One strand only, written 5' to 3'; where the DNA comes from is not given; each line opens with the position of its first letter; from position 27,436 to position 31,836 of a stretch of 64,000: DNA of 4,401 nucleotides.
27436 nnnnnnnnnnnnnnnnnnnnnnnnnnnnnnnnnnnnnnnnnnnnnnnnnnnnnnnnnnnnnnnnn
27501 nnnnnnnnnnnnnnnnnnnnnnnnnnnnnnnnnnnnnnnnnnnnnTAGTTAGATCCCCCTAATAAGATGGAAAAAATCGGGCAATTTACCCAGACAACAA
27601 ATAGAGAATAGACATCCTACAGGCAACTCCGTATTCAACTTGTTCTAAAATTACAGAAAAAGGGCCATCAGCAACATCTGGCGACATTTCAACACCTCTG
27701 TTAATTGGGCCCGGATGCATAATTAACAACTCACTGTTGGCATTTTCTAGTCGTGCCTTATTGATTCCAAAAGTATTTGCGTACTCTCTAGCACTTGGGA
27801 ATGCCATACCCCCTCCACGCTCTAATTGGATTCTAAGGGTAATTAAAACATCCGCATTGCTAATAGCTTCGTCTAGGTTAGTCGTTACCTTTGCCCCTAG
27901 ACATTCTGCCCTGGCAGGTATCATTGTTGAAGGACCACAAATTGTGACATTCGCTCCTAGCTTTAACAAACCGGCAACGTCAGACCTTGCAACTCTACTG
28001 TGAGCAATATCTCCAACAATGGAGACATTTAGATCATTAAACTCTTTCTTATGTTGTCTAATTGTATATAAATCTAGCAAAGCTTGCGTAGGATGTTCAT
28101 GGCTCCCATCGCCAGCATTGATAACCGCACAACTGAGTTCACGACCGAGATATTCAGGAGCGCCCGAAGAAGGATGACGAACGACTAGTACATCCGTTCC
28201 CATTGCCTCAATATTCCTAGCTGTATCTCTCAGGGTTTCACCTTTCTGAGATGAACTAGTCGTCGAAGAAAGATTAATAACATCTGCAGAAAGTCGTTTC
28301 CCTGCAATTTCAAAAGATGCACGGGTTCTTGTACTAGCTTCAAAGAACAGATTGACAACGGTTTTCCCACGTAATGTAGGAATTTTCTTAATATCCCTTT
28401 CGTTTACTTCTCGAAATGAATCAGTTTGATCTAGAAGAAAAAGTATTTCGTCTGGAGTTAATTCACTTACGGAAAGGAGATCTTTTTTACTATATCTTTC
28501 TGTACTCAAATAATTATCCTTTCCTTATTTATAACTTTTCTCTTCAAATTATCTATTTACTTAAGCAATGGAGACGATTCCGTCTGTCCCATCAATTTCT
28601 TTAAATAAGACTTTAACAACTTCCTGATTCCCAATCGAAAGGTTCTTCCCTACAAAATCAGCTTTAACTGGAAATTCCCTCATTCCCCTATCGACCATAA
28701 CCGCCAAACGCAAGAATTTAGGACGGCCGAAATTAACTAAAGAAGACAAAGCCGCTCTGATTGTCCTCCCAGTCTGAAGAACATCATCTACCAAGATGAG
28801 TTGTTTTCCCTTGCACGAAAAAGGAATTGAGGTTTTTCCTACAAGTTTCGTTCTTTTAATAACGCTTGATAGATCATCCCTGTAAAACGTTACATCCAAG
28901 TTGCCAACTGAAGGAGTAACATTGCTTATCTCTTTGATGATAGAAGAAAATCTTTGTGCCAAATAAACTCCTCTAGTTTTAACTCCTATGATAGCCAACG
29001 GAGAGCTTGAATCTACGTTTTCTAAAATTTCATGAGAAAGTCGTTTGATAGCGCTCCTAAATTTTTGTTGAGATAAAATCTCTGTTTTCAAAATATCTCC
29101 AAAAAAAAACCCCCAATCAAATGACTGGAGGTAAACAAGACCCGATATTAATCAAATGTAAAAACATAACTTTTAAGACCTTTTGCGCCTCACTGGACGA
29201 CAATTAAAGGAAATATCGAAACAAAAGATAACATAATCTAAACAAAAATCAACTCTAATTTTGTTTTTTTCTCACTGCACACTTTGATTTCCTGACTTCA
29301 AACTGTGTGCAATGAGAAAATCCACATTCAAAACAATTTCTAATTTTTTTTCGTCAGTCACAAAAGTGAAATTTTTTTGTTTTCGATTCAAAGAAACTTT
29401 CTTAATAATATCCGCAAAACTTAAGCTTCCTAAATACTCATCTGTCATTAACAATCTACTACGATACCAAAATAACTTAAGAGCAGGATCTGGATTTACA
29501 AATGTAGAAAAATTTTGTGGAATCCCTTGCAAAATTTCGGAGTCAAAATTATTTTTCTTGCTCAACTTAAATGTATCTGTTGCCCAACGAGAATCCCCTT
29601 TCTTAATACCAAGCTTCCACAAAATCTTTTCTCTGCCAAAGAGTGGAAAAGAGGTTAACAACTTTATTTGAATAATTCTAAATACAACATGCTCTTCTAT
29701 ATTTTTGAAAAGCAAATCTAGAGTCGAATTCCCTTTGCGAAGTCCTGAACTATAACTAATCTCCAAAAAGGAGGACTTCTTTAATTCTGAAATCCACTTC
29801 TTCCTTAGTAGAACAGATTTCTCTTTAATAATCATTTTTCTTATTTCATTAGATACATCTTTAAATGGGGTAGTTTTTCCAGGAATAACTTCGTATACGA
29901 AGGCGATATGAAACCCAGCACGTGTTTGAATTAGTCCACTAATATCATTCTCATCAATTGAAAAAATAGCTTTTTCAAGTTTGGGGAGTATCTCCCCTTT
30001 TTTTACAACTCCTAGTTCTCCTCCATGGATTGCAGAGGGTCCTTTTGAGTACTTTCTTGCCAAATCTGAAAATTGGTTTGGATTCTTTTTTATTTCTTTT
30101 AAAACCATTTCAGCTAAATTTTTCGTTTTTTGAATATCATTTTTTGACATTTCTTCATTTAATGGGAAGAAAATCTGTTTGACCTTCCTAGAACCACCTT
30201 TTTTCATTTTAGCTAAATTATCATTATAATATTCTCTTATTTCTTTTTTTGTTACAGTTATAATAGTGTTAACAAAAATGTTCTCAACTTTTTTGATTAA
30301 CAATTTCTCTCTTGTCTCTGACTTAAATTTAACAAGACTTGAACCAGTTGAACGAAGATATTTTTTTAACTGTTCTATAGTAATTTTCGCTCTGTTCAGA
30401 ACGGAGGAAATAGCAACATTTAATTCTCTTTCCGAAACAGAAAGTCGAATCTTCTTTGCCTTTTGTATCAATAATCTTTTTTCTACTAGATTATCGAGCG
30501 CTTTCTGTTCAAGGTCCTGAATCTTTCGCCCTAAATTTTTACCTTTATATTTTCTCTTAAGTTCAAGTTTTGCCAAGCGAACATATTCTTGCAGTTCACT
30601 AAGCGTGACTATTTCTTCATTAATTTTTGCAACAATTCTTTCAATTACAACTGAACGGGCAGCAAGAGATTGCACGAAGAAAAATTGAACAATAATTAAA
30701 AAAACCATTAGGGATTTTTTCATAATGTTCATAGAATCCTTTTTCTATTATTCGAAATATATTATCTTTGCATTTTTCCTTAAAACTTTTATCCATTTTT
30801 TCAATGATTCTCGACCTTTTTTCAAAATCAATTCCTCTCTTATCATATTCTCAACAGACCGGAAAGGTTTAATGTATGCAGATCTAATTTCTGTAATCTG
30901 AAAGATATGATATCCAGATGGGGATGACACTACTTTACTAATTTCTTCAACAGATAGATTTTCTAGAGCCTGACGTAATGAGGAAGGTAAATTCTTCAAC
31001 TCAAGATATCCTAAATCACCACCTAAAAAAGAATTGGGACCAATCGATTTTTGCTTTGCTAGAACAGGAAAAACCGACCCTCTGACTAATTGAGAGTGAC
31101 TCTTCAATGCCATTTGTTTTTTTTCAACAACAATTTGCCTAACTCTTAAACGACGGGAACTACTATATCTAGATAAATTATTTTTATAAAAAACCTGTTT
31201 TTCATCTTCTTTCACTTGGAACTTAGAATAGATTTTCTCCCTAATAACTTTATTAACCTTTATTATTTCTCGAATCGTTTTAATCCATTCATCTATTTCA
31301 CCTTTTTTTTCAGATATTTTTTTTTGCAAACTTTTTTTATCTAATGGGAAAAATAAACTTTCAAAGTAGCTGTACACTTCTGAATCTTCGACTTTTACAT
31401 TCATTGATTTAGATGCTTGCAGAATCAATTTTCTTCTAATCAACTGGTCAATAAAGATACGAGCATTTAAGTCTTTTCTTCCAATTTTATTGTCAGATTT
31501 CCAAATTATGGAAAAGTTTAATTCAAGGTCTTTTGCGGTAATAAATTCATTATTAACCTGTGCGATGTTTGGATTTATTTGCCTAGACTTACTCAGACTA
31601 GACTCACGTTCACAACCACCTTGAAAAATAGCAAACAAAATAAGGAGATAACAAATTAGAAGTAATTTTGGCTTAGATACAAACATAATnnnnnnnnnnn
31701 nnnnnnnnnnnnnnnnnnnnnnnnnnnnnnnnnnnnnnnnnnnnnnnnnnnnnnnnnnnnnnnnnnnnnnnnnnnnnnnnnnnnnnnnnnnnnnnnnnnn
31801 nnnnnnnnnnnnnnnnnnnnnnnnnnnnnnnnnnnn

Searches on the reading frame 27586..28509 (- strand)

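Call 10: search_protein_families(library=pfam, proteins=[window:27586-28509:-], max_evalue=0.0001)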
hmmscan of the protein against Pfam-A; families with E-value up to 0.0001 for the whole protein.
window:27586-28509:- (307 aa): 2 families
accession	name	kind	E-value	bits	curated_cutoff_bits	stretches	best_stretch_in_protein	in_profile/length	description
PF02729.26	OTCace_N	-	1.2e-46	158.9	29.9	1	9-152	1-148/148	Aspartate/ornithine carbamoyltransferase, carbamoyl-P binding domain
PF00185.30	OTCace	-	2.7e-26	92.9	29.4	1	159-305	2-157/157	Aspartate/ornithine carbamoyltransferase, Asp/Orn binding domain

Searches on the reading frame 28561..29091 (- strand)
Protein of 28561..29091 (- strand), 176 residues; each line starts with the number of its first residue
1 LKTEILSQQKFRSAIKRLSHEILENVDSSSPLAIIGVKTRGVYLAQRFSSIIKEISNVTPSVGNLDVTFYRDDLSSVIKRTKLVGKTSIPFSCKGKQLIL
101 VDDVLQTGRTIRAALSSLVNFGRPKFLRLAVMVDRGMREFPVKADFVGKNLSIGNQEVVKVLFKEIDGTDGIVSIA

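Call 10: search_protein_families(library=pfam, proteins=[window:28561-29091:-], max_evalue=0.0001)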
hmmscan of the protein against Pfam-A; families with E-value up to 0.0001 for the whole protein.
window:28561-29091:- (176 aa): 1 family
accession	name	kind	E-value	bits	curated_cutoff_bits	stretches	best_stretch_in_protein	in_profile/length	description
PF00156.33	Pribosyltran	-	2.8e-20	72.7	26.3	1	3-152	3-144/158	Phosphoribosyl transferase domain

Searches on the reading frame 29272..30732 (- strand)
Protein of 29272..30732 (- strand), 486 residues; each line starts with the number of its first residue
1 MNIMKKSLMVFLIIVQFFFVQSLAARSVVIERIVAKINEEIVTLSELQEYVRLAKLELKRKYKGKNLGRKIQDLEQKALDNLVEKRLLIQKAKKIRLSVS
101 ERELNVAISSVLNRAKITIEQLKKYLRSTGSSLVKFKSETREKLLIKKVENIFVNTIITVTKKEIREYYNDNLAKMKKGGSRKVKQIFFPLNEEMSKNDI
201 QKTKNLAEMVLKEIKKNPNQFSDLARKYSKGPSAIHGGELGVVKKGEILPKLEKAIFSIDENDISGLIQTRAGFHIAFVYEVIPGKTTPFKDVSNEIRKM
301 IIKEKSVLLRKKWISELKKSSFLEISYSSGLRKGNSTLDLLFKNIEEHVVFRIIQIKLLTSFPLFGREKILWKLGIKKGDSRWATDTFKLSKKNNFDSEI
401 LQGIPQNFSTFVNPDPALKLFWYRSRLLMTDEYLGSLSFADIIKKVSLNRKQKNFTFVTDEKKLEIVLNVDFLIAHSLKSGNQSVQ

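Call 10: search_protein_families(library=pfam, proteins=[window:29272-30732:-], max_evalue=0.0001)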
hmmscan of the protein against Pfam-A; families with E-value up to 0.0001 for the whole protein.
window:29272-30732:- (486 aa): 6 families
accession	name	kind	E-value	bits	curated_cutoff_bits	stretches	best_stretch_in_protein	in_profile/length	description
PF13616.12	Rotamase_3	-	5.1e-22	79.1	22.5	1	174-280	8-113/116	PPIC-type PPIASE domain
PF00639.27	Rotamase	-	6.7e-22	78.7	21.7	1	187-277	2-93/97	PPIC-type PPIASE domain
PF13145.12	Rotamase_2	-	1.7e-16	61.6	27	1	160-294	1-120/121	PPIC-type PPIASE domain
PF09312.16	SurA_N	-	3.7e-15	56.6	30.8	1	30-149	1-117/118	SurA N-terminal domain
PF13624.11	SurA_N_3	-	6.6e-14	52.5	27.2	1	8-149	16-161/162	SurA-like N-terminal domain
PF13623.11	SurA_N_2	-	3.5e-11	43.6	28.5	1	10-113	16-122/145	SurA-like N-terminal domain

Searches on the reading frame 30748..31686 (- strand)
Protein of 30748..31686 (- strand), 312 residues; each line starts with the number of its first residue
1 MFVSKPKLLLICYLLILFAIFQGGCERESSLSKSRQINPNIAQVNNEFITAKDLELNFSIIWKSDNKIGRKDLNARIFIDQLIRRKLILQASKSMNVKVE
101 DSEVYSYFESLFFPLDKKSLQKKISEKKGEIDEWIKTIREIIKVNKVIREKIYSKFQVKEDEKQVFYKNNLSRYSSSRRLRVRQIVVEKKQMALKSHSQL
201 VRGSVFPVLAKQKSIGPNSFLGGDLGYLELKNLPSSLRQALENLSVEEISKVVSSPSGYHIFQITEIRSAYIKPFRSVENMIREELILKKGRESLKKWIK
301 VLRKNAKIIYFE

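Call 9: search_protein_families(library=pfam, proteins=[window:30748-31686:-], max_evalue=0.0001)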
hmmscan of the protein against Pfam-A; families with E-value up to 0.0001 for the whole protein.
window:30748-31686:- (312 aa): 5 families
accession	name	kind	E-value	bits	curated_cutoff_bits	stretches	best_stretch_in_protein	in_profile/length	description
PF13145.12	Rotamase_2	-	1.1e-13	52.5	27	1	158-279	1-120/121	PPIC-type PPIASE domain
PF00639.27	Rotamase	-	3e-10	41.4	21.7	1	190-265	19-96/97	PPIC-type PPIASE domain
PF13616.12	Rotamase_3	-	2.3e-08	35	22.5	1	188-267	35-115/116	PPIC-type PPIASE domain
PF13623.11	SurA_N_2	-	1.2e-06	28.9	28.5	1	8-132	11-137/145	SurA-like N-terminal domain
PF13624.11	SurA_N_3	-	1.2e-05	25.7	27.2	1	11-111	18-120/162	SurA-like N-terminal domain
